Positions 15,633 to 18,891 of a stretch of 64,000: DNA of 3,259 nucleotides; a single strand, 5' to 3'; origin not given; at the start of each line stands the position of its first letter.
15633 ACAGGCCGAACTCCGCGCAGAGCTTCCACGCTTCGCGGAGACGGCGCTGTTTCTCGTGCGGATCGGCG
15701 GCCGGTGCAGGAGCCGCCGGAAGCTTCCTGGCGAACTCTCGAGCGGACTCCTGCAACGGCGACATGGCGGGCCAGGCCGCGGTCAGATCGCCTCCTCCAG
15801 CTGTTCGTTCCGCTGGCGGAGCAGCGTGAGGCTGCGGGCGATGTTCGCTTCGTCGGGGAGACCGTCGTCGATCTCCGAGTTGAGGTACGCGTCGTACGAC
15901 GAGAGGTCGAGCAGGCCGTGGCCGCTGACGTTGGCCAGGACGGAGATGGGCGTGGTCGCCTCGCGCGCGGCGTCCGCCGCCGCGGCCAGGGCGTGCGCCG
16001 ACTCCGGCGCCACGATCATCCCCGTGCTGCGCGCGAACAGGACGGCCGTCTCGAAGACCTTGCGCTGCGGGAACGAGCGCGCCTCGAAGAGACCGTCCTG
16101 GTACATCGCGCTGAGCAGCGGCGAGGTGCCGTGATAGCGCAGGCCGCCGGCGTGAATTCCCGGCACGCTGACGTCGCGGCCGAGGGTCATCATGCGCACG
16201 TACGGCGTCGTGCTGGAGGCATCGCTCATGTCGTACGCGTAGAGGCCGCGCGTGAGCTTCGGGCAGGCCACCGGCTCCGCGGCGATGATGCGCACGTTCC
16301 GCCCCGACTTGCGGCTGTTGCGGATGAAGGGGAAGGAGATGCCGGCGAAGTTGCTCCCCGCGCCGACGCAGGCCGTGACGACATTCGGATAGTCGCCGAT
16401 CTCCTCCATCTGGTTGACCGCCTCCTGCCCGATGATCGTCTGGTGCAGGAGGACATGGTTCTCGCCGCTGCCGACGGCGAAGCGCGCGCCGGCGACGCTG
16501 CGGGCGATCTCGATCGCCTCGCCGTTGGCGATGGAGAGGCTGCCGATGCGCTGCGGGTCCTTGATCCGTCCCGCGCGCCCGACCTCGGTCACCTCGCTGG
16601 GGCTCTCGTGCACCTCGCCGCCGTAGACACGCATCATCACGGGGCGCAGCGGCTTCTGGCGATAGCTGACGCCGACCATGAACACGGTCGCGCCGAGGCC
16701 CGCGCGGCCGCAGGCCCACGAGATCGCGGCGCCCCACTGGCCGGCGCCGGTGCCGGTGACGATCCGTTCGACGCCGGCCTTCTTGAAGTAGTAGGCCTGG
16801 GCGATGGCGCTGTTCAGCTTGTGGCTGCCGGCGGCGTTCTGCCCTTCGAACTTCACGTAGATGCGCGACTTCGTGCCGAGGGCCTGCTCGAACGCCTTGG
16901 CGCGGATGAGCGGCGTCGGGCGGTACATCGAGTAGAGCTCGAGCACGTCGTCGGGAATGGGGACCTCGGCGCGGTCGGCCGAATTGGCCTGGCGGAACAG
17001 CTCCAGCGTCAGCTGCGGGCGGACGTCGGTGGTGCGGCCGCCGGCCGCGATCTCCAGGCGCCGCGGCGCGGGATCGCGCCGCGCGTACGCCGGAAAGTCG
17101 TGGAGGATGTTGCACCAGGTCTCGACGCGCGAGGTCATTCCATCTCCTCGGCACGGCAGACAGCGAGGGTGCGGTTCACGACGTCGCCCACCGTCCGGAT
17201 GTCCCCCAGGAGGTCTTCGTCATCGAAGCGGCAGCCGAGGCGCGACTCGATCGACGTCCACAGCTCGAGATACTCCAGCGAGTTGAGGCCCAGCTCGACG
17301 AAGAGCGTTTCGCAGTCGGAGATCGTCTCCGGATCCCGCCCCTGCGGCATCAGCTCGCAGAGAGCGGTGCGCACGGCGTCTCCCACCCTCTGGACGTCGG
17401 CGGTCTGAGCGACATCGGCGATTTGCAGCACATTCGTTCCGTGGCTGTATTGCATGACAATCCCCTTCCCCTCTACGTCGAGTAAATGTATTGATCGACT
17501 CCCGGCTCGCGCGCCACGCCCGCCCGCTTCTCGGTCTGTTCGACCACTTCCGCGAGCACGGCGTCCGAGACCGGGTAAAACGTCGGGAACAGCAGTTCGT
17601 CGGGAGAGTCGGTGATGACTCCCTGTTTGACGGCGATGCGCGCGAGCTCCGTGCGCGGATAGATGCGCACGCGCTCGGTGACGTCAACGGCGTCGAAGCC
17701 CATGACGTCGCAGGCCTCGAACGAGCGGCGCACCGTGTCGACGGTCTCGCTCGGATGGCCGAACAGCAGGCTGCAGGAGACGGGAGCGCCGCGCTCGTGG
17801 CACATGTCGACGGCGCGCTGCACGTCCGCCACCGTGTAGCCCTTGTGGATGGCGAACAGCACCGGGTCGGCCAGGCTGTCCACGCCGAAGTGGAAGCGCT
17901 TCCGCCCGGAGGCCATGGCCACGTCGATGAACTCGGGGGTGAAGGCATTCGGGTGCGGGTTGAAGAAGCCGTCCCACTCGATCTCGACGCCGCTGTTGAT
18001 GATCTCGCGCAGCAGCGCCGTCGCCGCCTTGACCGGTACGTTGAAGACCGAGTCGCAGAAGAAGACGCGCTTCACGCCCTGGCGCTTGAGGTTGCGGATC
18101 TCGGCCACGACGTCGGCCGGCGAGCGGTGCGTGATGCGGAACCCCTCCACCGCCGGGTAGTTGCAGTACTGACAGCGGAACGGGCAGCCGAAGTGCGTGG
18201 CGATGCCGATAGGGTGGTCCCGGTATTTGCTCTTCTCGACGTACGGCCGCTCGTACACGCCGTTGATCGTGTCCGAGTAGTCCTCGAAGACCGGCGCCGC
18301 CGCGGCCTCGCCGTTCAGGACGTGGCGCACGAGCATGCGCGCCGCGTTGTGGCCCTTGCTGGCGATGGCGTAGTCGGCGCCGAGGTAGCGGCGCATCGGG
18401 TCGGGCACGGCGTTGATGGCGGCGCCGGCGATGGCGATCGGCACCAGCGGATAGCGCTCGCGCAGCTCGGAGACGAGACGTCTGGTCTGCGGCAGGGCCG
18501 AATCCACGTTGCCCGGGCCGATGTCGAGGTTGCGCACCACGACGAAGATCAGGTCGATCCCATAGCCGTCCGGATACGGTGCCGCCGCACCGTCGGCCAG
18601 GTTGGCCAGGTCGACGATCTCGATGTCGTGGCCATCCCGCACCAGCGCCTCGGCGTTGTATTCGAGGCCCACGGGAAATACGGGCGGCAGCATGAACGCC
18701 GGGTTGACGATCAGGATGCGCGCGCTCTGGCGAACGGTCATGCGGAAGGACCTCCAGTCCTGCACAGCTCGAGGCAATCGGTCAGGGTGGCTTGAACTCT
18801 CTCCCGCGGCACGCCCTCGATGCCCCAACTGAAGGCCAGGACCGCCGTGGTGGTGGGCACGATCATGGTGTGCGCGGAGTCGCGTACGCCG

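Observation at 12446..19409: Candidate new pathway to a free non-proteinogenic aromatic amino acid (e.g. a pyrrolyl-alanine) with tRNA-editing self-protection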

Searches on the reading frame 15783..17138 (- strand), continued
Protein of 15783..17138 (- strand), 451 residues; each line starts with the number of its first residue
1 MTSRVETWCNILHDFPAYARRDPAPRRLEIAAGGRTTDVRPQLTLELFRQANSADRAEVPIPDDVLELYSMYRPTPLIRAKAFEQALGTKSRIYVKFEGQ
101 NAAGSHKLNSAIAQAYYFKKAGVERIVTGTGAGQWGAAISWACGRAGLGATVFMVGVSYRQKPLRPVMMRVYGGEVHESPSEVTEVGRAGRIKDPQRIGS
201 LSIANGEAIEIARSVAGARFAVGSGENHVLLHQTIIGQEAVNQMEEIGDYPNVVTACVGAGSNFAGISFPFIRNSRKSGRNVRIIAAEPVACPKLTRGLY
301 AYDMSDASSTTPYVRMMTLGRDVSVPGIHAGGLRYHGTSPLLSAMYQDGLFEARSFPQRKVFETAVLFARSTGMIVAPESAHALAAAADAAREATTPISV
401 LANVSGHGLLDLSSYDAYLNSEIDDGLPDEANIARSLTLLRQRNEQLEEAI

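Call 67: search_protein_families(library=pfam, proteins=[L032:3737-5233:+, L032:5122-6516:+, L032:6775-7974:+, L032:7967-8632:+, L032:8654-9544:+, L032:11331-12302:+, L032:12697-13941:+, L032:13993-14997:+, L017:2247-3014:+, L017:3940-5229:+], max_evalue=0.001)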
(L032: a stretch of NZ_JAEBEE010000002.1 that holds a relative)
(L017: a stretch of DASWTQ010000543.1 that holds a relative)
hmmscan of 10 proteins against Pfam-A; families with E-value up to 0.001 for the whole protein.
L032:3737-5233:+ (498 aa): 1 family
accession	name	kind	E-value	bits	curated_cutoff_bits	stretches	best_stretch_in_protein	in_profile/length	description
PF00501.34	AMP-binding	-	3.2e-83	280.1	29.9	1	10-360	2-384/384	AMP-binding enzyme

L032:5122-6516:+ (464 aa): 2 families
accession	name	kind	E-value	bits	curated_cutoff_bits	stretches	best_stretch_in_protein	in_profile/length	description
PF02784.22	Orn_Arg_deC_N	-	2.6e-33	115.9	23.4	1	69-321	5-246/247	Pyridoxal-dependent decarboxylase, pyridoxal binding domain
PF00278.28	Orn_DAP_Arg_deC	-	4.4e-14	53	23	1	64-421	5-95/95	Pyridoxal-dependent decarboxylase, C-terminal sheet domain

L032:6775-7974:+ (399 aa): 3 families
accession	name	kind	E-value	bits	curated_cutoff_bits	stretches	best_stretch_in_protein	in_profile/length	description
PF02771.21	Acyl-CoA_dh_N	-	4.2e-19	69.4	22.9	1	28-120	20-113/113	Acyl-CoA dehydrogenase, N-terminal domain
PF00441.29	Acyl-CoA_dh_1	-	1.8e-07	31.8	22.4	1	249-374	19-132/150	Acyl-CoA dehydrogenase, C-terminal domain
PF08028.16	Acyl-CoA_dh_2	-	5.5e-06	27.1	22.7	1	285-373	42-126/134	Acyl-CoA dehydrogenase, C-terminal domain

L032:7967-8632:+ (221 aa): 2 families
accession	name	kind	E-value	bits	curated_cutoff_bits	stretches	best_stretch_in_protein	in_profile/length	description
PF01648.25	ACPS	-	2.3e-10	40.9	25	1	113-173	1-68/111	4'-phosphopantetheinyl transferase superfamily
PF17837.6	4PPT_N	-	1.8e-05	25.2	27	1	39-109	4-68/68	4'-phosphopantetheinyl transferase N-terminal domain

L032:8654-9544:+ (296 aa): 0 families

L032:11331-12302:+ (323 aa): 1 family
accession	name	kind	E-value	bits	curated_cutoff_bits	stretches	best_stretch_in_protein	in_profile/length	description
PF00892.27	EamA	-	8.6e-35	120.4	28.2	2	174-310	2-134/135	EamA-like transporter family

L032:12697-13941:+ (414 aa): 1 family
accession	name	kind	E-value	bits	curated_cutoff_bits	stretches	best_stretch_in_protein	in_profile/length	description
PF07228.17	SpoIIE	-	2.4e-43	148.8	25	1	208-392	1-190/192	Stage II sporulation protein E (SpoIIE)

L032:13993-14997:+ (334 aa): 1 family
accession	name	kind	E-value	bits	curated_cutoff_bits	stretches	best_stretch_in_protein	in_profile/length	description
PF05231.19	MASE1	-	1.6e-47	162.5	29.8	1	18-289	3-298/299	MASE1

L017:2247-3014:+ (255 aa): 2 families
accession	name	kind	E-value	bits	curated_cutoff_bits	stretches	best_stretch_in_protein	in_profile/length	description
PF01648.25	ACPS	-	4.3e-19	69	25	1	124-198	1-83/111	4'-phosphopantetheinyl transferase superfamily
PF22624.1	AASDHPPT_N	-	2.1e-06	28.4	27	1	38-115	11-93/100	4'-phosphopantetheinyl transferase, N-terminal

L017:3940-5229:+ (429 aa): 4 families
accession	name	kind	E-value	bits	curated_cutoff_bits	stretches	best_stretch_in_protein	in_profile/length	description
PF00534.26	Glycos_transf_1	-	4.5e-21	75.6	26.4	1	238-375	15-157/172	Glycosyl transferases group 1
PF13692.12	Glyco_trans_1_4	-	3.1e-16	60.4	27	1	241-373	4-139/142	Glycosyl transferases group 1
PF13439.12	Glyco_transf_4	-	1.2e-15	58.4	28.5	1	76-190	1-113/170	Glycosyltransferase Family 4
PF13579.12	Glyco_trans_4_4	-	1.6e-11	45.2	29.7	1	77-188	1-110/158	Glycosyl transferase 4-like domain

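Call 70: find_encoding_contigs(protein=P0013, flank=10000, max_places=1)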
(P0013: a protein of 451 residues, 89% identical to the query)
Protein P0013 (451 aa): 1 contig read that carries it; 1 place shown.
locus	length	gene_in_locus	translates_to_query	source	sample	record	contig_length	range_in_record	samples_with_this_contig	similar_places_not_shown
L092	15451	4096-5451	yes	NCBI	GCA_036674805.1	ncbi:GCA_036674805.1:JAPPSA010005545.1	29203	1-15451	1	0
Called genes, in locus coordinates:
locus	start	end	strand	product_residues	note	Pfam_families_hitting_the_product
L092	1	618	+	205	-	?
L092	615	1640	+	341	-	PF01636:APH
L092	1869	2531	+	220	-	PF03483:B3_4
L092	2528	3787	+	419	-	PF04055:Radical_SAM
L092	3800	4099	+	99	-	PF00550:PP-binding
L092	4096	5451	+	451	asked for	PF00291:PALP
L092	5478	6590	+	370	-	PF02771:Acyl-CoA_dh_N, PF02770:Acyl-CoA_dh_M, PF00441:Acyl-CoA_dh_1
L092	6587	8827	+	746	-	PF00501:AMP-binding, PF13193:AMP-binding_C, PF00756:Esterase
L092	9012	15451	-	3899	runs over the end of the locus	PF00501:AMP-binding, PF13193:AMP-binding_C, PF00550:PP-binding, PF00668:Condensation, PF00501:AMP-binding, PF13193:AMP-binding_C, PF00550:PP-binding, PF00668:Condensation, +8 more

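Call 71: find_encoding_contigs(protein=P0024, flank=10000, max_places=1)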
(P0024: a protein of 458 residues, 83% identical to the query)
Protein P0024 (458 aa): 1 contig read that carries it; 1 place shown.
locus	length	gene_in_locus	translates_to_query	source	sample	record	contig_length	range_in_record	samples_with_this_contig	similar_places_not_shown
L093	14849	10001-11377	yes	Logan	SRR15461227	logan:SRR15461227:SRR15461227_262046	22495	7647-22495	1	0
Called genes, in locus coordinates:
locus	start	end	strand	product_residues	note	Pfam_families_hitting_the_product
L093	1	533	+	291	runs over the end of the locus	PF05721:PhyH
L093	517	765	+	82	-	PF00550:PP-binding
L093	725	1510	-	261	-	PF04072:LCM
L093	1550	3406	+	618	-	PF02310:B12-binding, PF04055:Radical_SAM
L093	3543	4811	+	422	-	PF00668:Condensation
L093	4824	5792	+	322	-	PF24526:ABCA12_C (faint)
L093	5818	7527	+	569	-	PF02776:TPP_enzyme_N, PF00205:TPP_enzyme_M, PF02775:TPP_enzyme_C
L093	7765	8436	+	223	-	PF03483:B3_4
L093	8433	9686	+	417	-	PF04055:Radical_SAM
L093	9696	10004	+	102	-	PF00550:PP-binding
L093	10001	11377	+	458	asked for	PF00291:PALP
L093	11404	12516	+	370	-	PF02771:Acyl-CoA_dh_N, PF02770:Acyl-CoA_dh_M, PF00441:Acyl-CoA_dh_1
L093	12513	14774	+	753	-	PF00501:AMP-binding, PF13193:AMP-binding_C, PF00756:Esterase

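Call 91: find_related_loci(query=window:15786-17138:-, collection=metagenome_contigs, flank=10000)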
Query window:15786-17138:- (451 aa) in metagenome_contigs; peptide patterns used: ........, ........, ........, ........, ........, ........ (x = any residue, [..] = any of these).
98 stretches matched a pattern; 10 encode a relative of the query (tblastn E <= 1e-3); 10 distinct loci.
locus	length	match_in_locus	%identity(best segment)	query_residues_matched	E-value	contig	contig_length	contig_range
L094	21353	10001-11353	89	1-451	0e+0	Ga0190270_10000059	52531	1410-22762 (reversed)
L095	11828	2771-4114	86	1-448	0e+0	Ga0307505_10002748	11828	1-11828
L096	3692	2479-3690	90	1-403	0e+0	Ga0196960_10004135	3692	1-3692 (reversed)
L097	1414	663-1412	87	1-250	2e-162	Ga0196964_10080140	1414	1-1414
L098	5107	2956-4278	53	8-451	6e-147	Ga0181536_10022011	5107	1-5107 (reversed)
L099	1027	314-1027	82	1-238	2e-145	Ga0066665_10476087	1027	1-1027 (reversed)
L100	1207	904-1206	76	1-101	3e-50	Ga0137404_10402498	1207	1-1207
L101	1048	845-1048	74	1-68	1e-31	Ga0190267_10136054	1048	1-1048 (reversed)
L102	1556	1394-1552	77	1-53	3e-22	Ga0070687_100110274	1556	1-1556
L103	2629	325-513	37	56-115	2e-6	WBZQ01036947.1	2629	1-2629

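Call 99: search_protein_representatives(protein=window:15786-17138:-)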
Query: 451 residues. Proteins with E-value up to 0.001 (for the whole library): 4365; up to 1e-10: 1969; up to 1e-30: 475. The best 150 are listed.
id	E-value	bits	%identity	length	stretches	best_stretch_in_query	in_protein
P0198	5.3e-133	460.8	49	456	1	7-445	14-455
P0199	6.8e-112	391.3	52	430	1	42-420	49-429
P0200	4.6e-111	388.5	45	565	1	7-440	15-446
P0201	3.2e-104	366.0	55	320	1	7-313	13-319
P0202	4.3e-103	362.3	49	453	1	21-429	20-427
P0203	1.0e-101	357.7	44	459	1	22-435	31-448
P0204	6.2e-99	348.6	46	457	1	32-425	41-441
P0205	1.4e-98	347.4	47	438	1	39-422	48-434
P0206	3.3e-92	326.4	44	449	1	48-429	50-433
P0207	1.4e-90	321.0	46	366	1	98-449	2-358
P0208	1.3e-89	317.8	43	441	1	43-440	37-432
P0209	1.1e-86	308.2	40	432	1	45-422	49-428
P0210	5.8e-84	299.3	45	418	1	53-419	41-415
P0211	6.6e-84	299.1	48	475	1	8-339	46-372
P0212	3.2e-82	293.5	42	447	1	53-422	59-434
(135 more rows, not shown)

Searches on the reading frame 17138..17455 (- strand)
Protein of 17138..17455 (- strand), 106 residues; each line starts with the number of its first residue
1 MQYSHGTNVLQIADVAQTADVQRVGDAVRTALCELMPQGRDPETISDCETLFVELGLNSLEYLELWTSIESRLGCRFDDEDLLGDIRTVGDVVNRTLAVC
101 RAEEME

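Call 5: search_protein_families(library=pfam, proteins=[window:17138-17455:-], max_evalue=0.01)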
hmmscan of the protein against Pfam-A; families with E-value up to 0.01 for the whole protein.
seq(106 aa): 1 family
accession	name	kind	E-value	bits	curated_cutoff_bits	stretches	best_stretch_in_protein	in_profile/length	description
PF00550.31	PP-binding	-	1.6e-09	38.3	20.8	1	27-94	2-65/67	Phosphopantetheine attachment site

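Call 6: search_protein_families(library=ncbifam, proteins=[window:17138-17455:-], max_evalue=0.01)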
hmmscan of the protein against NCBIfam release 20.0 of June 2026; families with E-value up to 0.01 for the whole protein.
seq(106 aa): 10 families
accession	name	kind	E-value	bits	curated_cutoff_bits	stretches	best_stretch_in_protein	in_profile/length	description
NF002148.0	PRK00982.1-2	subfamily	1.6e-05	24.6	71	1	41-94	20-72/79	acyl carrier protein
NF040636.1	AcpM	exception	3.2e-05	23.9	146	1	41-94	21-73/93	meromycolate extension acyl carrier protein AcpM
NF002147.0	PRK00982.1-1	equivalog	0.00019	21.2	84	1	42-94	24-75/83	acyl carrier protein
NF003757.0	PRK05350.1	equivalog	0.0002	21.5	65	1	26-96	9-76/83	acyl carrier protein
NF037941.1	PKS_NbtC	equivalog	0.00026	19.1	1150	1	11-94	944-1024/1027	nocobactin polyketide synthase NbtC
TIGR00517.1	acyl_carrier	equivalog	0.00055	19.8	70.45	1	41-94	19-71/77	acyl carrier protein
NF002150.0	PRK00982.1-4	subfamily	0.00058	20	66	1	40-94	20-73/80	acyl carrier protein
NF058660.1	cispen_ACP_AmcB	equivalog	0.00066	19.8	80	1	43-93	21-72/80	cispentacin biosynthesis acyl carrier protein AmcB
NF004533.0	PRK05883.1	equivalog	0.0021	17.9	72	1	41-99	39-96/100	acyl carrier protein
NF002151.0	PRK00982.1-5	equivalog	0.0051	16.9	92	0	41-94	19-71/78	acyl carrier protein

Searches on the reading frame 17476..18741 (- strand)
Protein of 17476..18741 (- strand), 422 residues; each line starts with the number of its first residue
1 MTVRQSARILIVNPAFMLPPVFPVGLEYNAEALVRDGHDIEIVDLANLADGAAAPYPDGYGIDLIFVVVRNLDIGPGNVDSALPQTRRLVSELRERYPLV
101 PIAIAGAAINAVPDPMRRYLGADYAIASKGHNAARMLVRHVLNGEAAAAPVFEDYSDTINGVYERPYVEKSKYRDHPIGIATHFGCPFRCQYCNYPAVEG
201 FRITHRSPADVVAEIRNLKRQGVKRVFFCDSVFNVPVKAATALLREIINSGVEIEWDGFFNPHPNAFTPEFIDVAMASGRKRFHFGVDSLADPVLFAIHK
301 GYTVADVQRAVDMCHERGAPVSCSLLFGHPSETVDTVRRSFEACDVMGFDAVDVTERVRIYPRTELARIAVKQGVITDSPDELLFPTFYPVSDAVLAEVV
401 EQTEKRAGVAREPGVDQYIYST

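Call 5: search_protein_families(library=pfam, proteins=[window:17476-18741:-], max_evalue=0.01)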
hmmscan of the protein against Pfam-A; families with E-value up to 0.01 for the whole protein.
seq(422 aa): 2 families
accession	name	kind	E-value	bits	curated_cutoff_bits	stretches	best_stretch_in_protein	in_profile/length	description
PF04055.27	Radical_SAM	-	1.6e-21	77.6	29.5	1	184-342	5-164/166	Radical SAM superfamily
PF02310.24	B12-binding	-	0.00029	21.1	32.1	1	21-135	12-118/121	B12 binding domain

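Call 6: search_protein_families(library=ncbifam, proteins=[window:17476-18741:-], max_evalue=0.01)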
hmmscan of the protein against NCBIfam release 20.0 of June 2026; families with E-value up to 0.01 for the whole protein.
seq(422 aa): 33 families (the best 25 are shown)
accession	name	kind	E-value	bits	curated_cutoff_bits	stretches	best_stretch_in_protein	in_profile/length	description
TIGR04072.2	rSAM_ladder_B12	equivalog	8.9e-61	205.8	360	1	19-402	14-402/443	lipid biosynthesis B12-binding/radical SAM protein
TIGR04385.1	B12_rSAM_cofa1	equivalog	2.2e-37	129.3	450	1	165-390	184-413/438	B12 lower ligand biosynthesis radical SAM protein BzaD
TIGR04428.1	B12_rSAM_trp_MT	equivalog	2.6e-30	105.3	500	2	173-370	211-421/558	tryptophan 2-C-methyltransferase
TIGR04479.1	bcpD_PhpK_rSAM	subfamily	1.5e-25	89.6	600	1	177-341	241-403/504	PhpK family radical SAM P-methyltransferase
NF045585.1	rSAM_slr0320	equivalog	2.2e-20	72.6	775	1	173-379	231-446/511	photosystem II high light acclimation radical SAM protein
TIGR04013.1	B12_SAM_MJ_1487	hypoth_equivalog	4.1e-20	72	251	1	85-345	58-331/382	TIGR04013 family B12-binding domain/radical SAM domain-containing protein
TIGR03471.1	HpnJ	equivalog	2.6e-19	69.5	577.6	1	175-379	194-396/472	hopanoid biosynthesis associated radical SAM protein HpnJ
TIGR04014.1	B12_SAM_MJ_0865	equivalog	8.3e-19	67.7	360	2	173-226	156-209/434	methyl-coenzyme M reductase glutamine C-methyltransferase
NF033070.1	rSAM_AprD4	equivalog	1.6e-17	63.6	500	1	163-382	182-402/456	AprD4 family radical SAM diol-dehydratase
NF038361.1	rSAM_Sden_1168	equivalog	1.3e-14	53.7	575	1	179-377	284-480/560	Sden_1168 family B12-binding radical SAM P-methyltransferase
TIGR00089.1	TIGR00089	subfamily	1.6e-14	53.6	251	1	86-354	55-325/429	MiaB/RimO family radical SAM methylthiotransferase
TIGR01574.1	miaB-methiolase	equivalog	8.8e-10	38.2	355.3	1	180-350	148-328/437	tRNA (N6-isopentenyl adenosine(37)-C2)-methylthiotransferase MiaB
TIGR01579.1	MiaB-like-C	equivalog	6.7e-09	35.5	357.05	1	84-352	50-323/416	tRNA (N(6)-L-threonylcarbamoyladenosine(37)-C(2))-methylthiotransferase MtaB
TIGR02026.1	BchE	equivalog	1.8e-08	33.7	481.35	1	183-378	200-395/497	magnesium-protoporphyrin IX monomethyl ester anaerobic oxidative cyclase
NF010916.0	PRK14336.1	equivalog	3.6e-08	32.6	606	1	183-366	131-321/418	tRNA (N6-isopentenyl adenosine(37)-C2)-methylthiotransferase MiaB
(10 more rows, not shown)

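Call 33: search_solved_structures(query=window:17476-18741:-, max_evalue=0.01)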
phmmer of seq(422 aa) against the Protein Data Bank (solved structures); distinct sequences matched with E-value up to 0.01: 5.
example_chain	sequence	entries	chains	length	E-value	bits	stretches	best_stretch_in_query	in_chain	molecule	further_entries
6wte_A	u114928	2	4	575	3e-28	102.2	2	173-367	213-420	B12-binding domain-containing protein | Tryptophan-C2-methyltransferase containing B12-binding domain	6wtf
9ccb_A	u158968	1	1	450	4.7e-13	52.1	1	170-366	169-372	Radical SAM core domain-containing protein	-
6fd2_B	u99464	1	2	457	2.5e-12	49.8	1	166-380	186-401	Putative apramycin biosynthetic oxidoreductase 4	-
2qgq_A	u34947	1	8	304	4.1e-05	26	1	183-350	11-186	Protein TM_1862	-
9n1b_A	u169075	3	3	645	0.0018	20.6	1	157-235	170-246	Radical SAM protein | Radical SAM enzyme CysS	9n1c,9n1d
